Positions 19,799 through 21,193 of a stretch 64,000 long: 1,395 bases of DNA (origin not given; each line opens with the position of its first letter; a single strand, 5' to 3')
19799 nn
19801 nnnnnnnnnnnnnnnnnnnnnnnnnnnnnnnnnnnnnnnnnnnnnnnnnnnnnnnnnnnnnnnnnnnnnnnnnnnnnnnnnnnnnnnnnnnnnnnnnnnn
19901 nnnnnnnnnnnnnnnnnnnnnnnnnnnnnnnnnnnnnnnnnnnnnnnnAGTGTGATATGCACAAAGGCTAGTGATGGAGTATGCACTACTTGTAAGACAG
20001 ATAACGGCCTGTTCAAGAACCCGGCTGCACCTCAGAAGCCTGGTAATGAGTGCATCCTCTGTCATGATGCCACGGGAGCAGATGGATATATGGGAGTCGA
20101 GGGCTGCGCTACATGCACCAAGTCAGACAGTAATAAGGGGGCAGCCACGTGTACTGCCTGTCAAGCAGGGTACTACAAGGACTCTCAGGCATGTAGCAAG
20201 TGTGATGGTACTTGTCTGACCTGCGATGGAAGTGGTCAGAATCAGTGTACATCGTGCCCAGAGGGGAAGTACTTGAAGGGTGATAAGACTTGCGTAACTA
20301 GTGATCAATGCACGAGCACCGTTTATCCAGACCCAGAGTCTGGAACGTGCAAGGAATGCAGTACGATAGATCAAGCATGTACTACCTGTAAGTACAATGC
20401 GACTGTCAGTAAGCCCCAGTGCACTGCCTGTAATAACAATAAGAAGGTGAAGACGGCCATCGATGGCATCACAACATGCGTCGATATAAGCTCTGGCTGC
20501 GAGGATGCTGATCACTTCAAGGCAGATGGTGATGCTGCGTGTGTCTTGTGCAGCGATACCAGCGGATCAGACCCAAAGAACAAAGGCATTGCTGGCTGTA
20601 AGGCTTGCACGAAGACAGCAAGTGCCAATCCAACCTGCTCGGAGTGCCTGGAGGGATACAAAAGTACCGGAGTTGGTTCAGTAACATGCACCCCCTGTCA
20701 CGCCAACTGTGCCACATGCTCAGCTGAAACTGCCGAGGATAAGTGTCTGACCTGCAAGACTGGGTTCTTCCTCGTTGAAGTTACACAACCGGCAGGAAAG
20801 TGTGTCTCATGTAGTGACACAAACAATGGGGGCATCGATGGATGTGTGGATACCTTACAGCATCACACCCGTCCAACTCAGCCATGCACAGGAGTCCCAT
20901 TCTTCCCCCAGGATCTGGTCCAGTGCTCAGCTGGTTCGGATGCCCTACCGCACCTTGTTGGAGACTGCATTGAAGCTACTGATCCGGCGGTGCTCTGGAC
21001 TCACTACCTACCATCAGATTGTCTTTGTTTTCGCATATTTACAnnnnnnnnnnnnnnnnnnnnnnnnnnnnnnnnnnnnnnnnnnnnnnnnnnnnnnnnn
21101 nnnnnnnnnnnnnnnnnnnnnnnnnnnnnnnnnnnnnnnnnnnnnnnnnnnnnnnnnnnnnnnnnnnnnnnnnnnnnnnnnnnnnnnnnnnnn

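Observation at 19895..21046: Truncated VSP paralogue fused to the 3' UTR of VSP-3 through a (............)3 minisatellite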

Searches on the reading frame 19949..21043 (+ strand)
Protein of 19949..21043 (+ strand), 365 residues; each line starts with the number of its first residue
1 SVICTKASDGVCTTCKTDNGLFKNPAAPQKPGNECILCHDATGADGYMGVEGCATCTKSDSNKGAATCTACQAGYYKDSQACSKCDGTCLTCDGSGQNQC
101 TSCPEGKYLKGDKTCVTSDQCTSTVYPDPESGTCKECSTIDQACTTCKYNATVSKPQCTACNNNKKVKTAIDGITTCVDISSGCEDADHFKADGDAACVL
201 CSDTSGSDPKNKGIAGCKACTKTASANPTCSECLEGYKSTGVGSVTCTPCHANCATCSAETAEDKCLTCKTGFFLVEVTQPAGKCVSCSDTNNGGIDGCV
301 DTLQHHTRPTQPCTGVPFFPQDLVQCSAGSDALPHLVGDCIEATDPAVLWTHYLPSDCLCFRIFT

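Call 6: search_protein_families(library=pfam, proteins=[window:19952-21043:+], max_evalue=0.01)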
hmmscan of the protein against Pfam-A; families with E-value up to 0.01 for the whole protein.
window:19952-21043:+ (364 aa): 1 family
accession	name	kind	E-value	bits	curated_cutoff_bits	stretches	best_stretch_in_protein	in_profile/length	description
PF03302.18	VSP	-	5.8e-09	35.7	31.4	1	3-300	31-337/397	Giardia variant-specific surface protein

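Call 10: find_homologous_proteins(query=window:19949-21043:+, max_evalue=1e-10)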
Query window:19949-21043:+ (365 aa): 69 proteins with E <= 1e-10 among 458 candidates.
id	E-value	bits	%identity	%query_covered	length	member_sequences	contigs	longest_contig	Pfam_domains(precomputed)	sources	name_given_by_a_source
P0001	6.6e-211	718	100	87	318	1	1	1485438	PF03302.19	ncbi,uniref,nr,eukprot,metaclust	ncbi:High cysteine protein [Giardia duodenalis]|uniref:High cysteine protein n=1 Tax=Giardia intesti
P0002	1.2e-96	342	58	85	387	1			PF03302.19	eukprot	eukprot:XP_001705183.1 VSP [Giardia lamblia ATCC 50803]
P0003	1.7e-95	338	62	82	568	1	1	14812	PF03302.19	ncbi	ncbi:Variant-specific surface protein, partial [Giardia duodenalis]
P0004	1.6e-94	335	60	82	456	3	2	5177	PF03302.19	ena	-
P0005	1.6e-93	332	58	83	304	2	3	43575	PF03302.19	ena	-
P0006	3.7e-87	311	57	82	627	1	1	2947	PF03302.19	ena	-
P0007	3.0e-86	308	58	82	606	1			PF03302.19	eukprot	eukprot:XP_001706653.1 VSP [Giardia lamblia ATCC 50803]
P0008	6.2e-80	287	53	85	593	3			PF03302.19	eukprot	eukprot:XP_001707790.1 VSP [Giardia lamblia ATCC 50803]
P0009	7.4e-80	287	57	80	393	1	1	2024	-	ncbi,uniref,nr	ncbi:Hypothetical protein GSB_155179 [Giardia duodenalis]|uniref:EGF-like domain-containing protein 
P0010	8.9e-79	283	56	82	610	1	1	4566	PF03302.19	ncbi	ncbi:Variant-specific surface protein, partial [Giardia duodenalis]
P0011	1.7e-77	279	53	82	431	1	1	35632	PF03302.19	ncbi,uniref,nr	ncbi:Variant-specific surface protein [Giardia duodenalis]|uniref:Variant-specific surface protein n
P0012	1.6e-75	272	55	82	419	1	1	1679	PF03302.19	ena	-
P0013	1.3e-74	270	50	82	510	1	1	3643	PF03302.19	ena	-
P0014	2.5e-72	262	64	60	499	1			PF03302.19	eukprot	eukprot:XP_001705783.1 VSP [Giardia lamblia ATCC 50803]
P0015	3.6e-70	255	53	82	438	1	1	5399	PF03302.19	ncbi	ncbi:Variant-specific surface protein, partial [Giardia duodenalis]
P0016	8.8e-70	254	44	98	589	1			PF03302.19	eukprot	eukprot:XP_001707733.1 VSP [Giardia lamblia ATCC 50803]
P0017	2.5e-69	252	53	82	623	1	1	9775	PF03302.19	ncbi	ncbi:Variant-specific surface protein, partial [Giardia duodenalis]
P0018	2.0e-68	249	52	82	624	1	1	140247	PF03302.19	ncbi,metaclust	ncbi:Variant-specific surface protein, partial [Giardia duodenalis]|metaclust:status=active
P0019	4.0e-68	248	50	82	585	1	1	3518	PF03302.19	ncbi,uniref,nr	ncbi:VSP [Giardia lamblia P15]|uniref:VSP n=1 Tax=Giardia intestinalis (strain P15) TaxID=658858 Rep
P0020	3.9e-67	245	50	82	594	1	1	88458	PF03302.19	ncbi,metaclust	ncbi:Dynein light chain, partial [Giardia duodenalis]|metaclust:status=active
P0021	1.2e-66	243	50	82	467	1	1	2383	PF03302.19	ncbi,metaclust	ncbi:Variant-specific surface protein, partial [Giardia duodenalis]|metaclust:status=active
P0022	5.4e-66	241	51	81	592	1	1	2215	PF03302.19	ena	-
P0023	1.1e-65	240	51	82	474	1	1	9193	PF03302.19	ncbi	ncbi:Variant-specific surface protein, partial [Giardia duodenalis]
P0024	1.1e-65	240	49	82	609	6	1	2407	PF03302.19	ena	-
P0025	5.3e-65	238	52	82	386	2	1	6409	PF03302.19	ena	-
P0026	1.5e-64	236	48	83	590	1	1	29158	PF03302.19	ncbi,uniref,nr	ncbi:VSP [Giardia lamblia P15]|uniref:VSP n=1 Tax=Giardia intestinalis (strain P15) TaxID=658858 Rep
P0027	2.2e-64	236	58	64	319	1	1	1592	PF03302.19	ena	-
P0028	6.3e-64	234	55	62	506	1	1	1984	PF03302.19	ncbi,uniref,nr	ncbi:Variant-specific surface protein [Giardia duodenalis assemblage B]|uniref:Variant-specific surf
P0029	9.2e-63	230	50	82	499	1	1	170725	PF03302.19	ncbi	ncbi:Queuine tRNA-ribosyltransferase, partial [Giardia duodenalis]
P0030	1.5e-62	230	53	73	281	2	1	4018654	PF03302.19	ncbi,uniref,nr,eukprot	ncbi:High cysteine protein [Giardia duodenalis]|uniref:High cysteine protein n=1 Tax=Giardia intesti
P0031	1.0e-61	227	60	56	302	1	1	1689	PF03302.19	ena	-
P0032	6.7e-60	221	48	82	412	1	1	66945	PF03302.19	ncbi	ncbi:Variant-specific surface protein, partial [Giardia duodenalis]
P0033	3.0e-59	219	48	79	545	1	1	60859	PF03302.19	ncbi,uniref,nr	ncbi:Variant-specific surface protein [Giardia duodenalis]|uniref:Variant-specific surface protein n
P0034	3.3e-59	219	50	82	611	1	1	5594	PF03302.19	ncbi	ncbi:Variant-specific surface protein, partial [Giardia duodenalis]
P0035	2.1e-58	216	52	62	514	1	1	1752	PF03302.19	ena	-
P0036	2.6e-58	216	51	64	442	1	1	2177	PF03302.19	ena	-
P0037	3.3e-58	215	54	63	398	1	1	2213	PF03302.19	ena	-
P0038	3.7e-58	215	54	64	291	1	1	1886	PF03302.19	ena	-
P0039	4.5e-58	215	45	82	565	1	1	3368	PF03302.19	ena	-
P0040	8.3e-58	214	48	81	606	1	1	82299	PF03302.19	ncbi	ncbi:Variant-specific surface protein, partial [Giardia duodenalis]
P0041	9.9e-58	214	49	82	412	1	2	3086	PF03302.19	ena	-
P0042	2.0e-57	213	55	65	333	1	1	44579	PF03302.19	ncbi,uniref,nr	ncbi:Variant-specific surface protein [Giardia duodenalis]|uniref:Variant-specific surface protein n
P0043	1.4e-56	210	48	82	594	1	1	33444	PF03302.19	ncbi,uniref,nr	ncbi:Variant-specific surface protein [Giardia duodenalis]|uniref:Variant-specific surface protein n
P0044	2.5e-56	209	46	87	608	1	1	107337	PF03302.19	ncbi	ncbi:Variant-specific surface protein, partial [Giardia duodenalis]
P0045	3.3e-56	209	49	82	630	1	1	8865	PF03302.19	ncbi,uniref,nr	ncbi:Variant-specific surface protein [Giardia duodenalis]|uniref:Variant-specific surface protein n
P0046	5.0e-56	208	52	73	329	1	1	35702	PF03302.19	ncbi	ncbi:Variant-specific surface protein, partial [Giardia duodenalis]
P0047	3.5e-55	206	49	69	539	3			PF03302.19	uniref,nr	uniref:Variant-specific surface protein S7 n=1 Tax=Giardia intestinalis TaxID=5741 RepID=Q8I8W2_GIAI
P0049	1.6e-53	200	51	64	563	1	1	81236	PF03302.19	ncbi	ncbi:Variant-specific surface protein, partial [Giardia duodenalis]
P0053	2.3e-50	190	50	74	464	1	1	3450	PF03302.19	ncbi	ncbi:Variant-specific surface protein, partial [Giardia duodenalis]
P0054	2.4e-49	186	44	82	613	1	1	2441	PF03302.19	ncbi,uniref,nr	ncbi:hypothetical protein QR46_4933 [Giardia duodenalis assemblage B]|uniref:EGF-like domain-contain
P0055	3.8e-48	182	64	45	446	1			PF03302.19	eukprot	eukprot:XP_001703933.1 VSP [Giardia lamblia ATCC 50803]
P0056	1.4e-46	177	47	70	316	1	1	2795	PF03302.19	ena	-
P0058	3.1e-43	166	49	65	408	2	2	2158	PF03302.19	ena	-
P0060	1.7e-40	157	45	61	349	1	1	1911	PF03302.19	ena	-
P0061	1.6e-39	154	62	37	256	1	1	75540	PF03302.19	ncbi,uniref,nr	ncbi:Variant-specific surface protein [Giardia duodenalis]|uniref:Variant-specific surface protein n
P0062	1.2e-37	148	60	38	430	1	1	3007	PF03302.19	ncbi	ncbi:Variant-specific surface protein, partial [Giardia duodenalis]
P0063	1.7e-34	137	42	65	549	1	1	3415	PF03302.19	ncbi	ncbi:Variant-specific surface protein, partial [Giardia duodenalis]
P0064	1.6e-31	128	44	59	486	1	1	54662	PF03302.19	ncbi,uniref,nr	ncbi:Variant-specific surface protein [Giardia duodenalis]|uniref:Variant-specific surface protein n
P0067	2.1e-27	114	41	61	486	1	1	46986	PF03302.19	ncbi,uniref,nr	ncbi:Variant-specific surface protein [Giardia duodenalis]|uniref:Variant-specific surface protein n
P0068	1.9e-26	111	53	33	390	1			PF03302.19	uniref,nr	uniref:Variant-specific surface protein S6 n=1 Tax=Giardia intestinalis TaxID=5741 RepID=Q8I8W3_GIAI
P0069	7.2e-19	86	48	37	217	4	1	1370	PF03302.19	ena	-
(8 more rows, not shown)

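Call 11: find_encoding_contigs(protein=P0001, flank=10000, max_places=10)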
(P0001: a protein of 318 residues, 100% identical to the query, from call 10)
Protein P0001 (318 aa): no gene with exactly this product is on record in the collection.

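Call 14: find_encoding_contigs(protein=P0005, flank=10000, max_places=6)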
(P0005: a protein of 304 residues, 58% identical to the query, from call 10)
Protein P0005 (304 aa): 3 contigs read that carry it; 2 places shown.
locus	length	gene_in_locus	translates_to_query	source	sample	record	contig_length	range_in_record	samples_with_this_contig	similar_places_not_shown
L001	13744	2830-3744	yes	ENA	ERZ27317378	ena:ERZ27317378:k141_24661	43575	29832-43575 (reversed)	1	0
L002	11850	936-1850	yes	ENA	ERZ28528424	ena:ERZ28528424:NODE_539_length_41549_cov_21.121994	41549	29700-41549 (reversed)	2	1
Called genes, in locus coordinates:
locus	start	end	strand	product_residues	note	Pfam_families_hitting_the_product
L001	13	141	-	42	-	-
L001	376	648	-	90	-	-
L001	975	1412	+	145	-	-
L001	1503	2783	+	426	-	PF03302:VSP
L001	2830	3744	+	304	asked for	PF03302:VSP (weak)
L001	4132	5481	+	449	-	PF01896:DNA_primase_S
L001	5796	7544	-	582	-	PF00133:tRNA-synt_1, PF01406:tRNA-synt_1e (faint), PF09334:tRNA-synt_1g, PF19303:Anticodon_3 (weak)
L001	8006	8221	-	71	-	-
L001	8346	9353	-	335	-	-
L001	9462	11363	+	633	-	-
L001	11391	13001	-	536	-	-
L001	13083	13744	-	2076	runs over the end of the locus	PF04997:RNA_pol_Rpb1_1, PF00623:RNA_pol_Rpb1_2, PF04983:RNA_pol_Rpb1_3, PF05000:RNA_pol_Rpb1_4, PF04998:RNA_pol_Rpb1_5, PF04992:RNA_pol_Rpb1_6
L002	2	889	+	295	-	?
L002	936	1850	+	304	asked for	PF03302:VSP (weak)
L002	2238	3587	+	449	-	PF01896:DNA_primase_S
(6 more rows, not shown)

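Call 18: find_encoding_contigs(protein=P0073, flank=10000, max_places=4)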
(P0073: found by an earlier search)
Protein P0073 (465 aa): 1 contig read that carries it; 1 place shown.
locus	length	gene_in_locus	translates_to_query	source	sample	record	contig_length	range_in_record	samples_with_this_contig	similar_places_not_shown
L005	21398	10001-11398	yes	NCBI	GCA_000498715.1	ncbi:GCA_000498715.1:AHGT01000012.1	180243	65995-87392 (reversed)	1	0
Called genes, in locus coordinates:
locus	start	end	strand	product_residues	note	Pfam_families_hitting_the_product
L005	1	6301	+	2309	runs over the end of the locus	PF08082:PRO8NT, PF08083:PROCN, PF10598:RRM_4 (weak), PF10597:U5_2-snRNA_bdg, PF10596:U6-snRNA_bdg, PF12134:PRP8_domainIV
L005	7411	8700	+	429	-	PF03302:VSP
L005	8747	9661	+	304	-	PF03302:VSP (weak)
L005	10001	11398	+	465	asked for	PF01896:DNA_primase_S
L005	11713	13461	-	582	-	PF00133:tRNA-synt_1, PF01406:tRNA-synt_1e (faint), PF09334:tRNA-synt_1g, PF19303:Anticodon_3 (weak)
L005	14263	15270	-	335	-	-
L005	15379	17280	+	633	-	-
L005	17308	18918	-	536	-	-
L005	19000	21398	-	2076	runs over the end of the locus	PF04997:RNA_pol_Rpb1_1, PF00623:RNA_pol_Rpb1_2, PF04983:RNA_pol_Rpb1_3, PF05000:RNA_pol_Rpb1_4, PF04998:RNA_pol_Rpb1_5, PF04992:RNA_pol_Rpb1_6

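Call 19: find_encoding_contigs(protein=P0072, flank=10000, max_places=4)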
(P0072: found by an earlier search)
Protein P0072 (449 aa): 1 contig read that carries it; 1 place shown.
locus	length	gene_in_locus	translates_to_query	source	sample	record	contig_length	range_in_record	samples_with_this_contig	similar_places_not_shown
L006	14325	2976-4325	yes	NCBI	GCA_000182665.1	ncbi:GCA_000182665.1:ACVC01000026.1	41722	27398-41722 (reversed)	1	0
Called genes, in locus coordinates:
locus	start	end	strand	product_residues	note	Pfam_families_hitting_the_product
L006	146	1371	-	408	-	PF03302:VSP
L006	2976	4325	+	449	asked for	PF01896:DNA_primase_S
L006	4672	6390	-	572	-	PF00133:tRNA-synt_1, PF01406:tRNA-synt_1e (faint), PF09334:tRNA-synt_1g, PF19303:Anticodon_3 (weak)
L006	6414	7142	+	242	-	-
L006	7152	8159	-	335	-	-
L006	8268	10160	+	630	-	-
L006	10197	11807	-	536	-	-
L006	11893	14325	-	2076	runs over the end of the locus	PF04997:RNA_pol_Rpb1_1, PF00623:RNA_pol_Rpb1_2, PF04983:RNA_pol_Rpb1_3, PF05000:RNA_pol_Rpb1_4, PF04998:RNA_pol_Rpb1_5, PF04992:RNA_pol_Rpb1_6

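Call 35: find_encoding_contigs(protein=P0024, flank=3000, max_places=4)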
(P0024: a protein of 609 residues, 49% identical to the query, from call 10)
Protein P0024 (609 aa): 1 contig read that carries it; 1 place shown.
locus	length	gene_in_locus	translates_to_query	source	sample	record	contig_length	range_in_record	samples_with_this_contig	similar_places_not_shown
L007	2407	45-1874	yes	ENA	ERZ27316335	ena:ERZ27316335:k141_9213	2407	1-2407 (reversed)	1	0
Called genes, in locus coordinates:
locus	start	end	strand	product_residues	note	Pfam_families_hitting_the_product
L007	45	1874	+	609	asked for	PF03302:VSP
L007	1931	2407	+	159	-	?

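Call 36: find_encoding_contigs(protein=P0013, flank=3000, max_places=4)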
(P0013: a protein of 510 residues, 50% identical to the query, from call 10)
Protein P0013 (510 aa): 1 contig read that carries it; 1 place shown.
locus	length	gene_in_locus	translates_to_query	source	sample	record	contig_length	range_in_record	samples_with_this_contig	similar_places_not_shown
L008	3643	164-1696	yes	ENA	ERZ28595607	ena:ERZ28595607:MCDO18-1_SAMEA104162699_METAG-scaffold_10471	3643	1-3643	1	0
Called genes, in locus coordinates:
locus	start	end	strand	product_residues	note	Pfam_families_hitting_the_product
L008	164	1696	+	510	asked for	PF03302:VSP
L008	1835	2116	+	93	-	PF03302:VSP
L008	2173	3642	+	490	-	?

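Call 37: find_encoding_contigs(protein=P0007, flank=4000, max_places=4)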
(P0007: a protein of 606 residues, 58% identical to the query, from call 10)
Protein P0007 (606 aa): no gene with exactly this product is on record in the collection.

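Call 42: find_encoding_contigs(protein=P0071, flank=10000, max_places=4)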
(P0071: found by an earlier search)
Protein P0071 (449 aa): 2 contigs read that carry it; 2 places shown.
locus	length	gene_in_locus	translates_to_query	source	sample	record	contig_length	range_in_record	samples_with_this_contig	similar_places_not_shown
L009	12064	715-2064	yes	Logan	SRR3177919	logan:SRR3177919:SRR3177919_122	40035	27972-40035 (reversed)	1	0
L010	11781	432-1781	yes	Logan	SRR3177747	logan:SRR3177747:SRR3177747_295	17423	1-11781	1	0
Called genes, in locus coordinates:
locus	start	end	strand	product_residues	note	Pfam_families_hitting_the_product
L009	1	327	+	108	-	?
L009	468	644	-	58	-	-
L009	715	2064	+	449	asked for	PF01896:DNA_primase_S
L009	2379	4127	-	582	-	PF00133:tRNA-synt_1, PF01406:tRNA-synt_1e (faint), PF09334:tRNA-synt_1g, PF19303:Anticodon_3 (weak)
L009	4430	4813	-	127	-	-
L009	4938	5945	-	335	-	-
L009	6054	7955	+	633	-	-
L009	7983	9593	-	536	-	-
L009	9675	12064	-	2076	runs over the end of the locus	PF04997:RNA_pol_Rpb1_1, PF00623:RNA_pol_Rpb1_2, PF04983:RNA_pol_Rpb1_3, PF05000:RNA_pol_Rpb1_4, PF04998:RNA_pol_Rpb1_5, PF04992:RNA_pol_Rpb1_6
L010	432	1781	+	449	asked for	PF01896:DNA_primase_S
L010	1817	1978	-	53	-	-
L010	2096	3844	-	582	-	PF00133:tRNA-synt_1, PF01406:tRNA-synt_1e (faint), PF09334:tRNA-synt_1g, PF19303:Anticodon_3 (weak)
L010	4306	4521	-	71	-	-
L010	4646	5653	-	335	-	-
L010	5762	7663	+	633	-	-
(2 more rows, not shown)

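Call 47: find_encoding_contigs(protein=P0061, flank=10000, max_places=4)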
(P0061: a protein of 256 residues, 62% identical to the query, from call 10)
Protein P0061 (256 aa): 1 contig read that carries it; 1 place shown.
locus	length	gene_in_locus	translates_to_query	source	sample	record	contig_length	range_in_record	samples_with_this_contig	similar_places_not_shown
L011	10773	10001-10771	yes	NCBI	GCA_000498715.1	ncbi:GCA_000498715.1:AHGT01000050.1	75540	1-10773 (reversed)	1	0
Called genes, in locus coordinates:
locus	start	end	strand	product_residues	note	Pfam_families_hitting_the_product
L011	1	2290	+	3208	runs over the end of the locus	-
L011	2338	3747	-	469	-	PF13405:EF-hand_6 (faint), PF13499:EF-hand_7 (faint)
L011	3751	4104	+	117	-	-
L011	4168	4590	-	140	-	-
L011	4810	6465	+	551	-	PF00023:Ank (faint), PF13857:Ank_5 (faint), PF13637:Ank_4 (faint), PF12796:Ank_2, PF13606:Ank_3 (faint)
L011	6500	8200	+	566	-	PF00069:Pkinase, PF07714:PK_Tyr_Ser-Thr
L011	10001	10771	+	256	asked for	PF03302:VSP (weak)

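Call 59: find_encoding_contigs(protein=P0019, flank=3000, max_places=3)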
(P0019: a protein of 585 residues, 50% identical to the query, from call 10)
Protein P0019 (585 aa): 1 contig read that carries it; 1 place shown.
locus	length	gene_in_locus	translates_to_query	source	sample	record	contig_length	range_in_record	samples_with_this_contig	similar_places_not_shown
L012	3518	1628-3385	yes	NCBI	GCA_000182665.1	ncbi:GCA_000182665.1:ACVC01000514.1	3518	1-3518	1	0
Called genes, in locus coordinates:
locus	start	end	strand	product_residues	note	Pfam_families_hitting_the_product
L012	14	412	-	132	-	PF09398:FOP_dimer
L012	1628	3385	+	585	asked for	PF03302:VSP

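Call 60: find_encoding_contigs(protein=P0018, flank=6000, max_places=3)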
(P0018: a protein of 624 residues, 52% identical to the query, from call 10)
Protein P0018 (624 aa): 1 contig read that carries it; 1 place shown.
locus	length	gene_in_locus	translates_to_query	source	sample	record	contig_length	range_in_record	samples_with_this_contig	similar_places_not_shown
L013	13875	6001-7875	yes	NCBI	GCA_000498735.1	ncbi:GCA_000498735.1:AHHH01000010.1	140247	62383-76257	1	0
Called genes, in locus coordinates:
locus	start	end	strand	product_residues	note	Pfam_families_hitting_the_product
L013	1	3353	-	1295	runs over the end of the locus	PF00069:Pkinase, PF07714:PK_Tyr_Ser-Thr, PF12796:Ank_2, PF12796:Ank_2, PF12796:Ank_2, PF12796:Ank_2, PF13637:Ank_4, PF13637:Ank_4, +8 more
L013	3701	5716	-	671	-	PF03302:VSP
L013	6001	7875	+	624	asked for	PF03302:VSP (weak)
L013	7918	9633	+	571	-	PF03302:VSP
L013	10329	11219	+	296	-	PF00069:Pkinase, PF07714:PK_Tyr_Ser-Thr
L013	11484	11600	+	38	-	-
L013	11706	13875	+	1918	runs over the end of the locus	-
